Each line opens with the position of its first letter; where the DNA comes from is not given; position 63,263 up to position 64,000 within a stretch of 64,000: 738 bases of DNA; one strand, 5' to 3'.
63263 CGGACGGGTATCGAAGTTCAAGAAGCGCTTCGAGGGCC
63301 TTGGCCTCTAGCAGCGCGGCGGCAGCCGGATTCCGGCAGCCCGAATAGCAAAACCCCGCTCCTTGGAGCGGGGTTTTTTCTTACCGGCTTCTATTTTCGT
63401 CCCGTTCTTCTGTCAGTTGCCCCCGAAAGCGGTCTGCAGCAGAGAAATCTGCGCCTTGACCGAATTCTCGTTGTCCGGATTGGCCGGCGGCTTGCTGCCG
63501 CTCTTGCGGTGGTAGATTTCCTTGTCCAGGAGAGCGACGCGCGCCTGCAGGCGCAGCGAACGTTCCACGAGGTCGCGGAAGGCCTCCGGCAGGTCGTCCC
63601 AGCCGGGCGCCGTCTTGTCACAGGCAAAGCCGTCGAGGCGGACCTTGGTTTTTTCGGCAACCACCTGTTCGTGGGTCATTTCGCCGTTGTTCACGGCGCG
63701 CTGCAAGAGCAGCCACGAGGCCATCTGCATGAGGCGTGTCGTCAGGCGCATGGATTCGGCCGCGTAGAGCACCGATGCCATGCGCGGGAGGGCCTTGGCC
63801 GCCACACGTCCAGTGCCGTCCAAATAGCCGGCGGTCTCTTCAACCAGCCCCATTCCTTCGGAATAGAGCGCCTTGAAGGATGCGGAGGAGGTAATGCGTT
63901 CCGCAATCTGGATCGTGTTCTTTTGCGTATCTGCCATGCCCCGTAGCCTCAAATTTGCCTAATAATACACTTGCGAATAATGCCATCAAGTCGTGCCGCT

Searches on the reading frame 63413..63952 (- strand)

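Call 69: search_protein_families(library=pfam, proteins=[window:63413-63952:-], max_evalue=0.001)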
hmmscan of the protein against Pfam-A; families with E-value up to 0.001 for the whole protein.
window:63413-63952:- (179 aa): 1 family
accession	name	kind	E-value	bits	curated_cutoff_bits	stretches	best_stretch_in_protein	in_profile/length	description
PF07323.17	DUF1465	-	1.1e-57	194.7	25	1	18-176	2-153/153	Protein of unknown function (DUF1465)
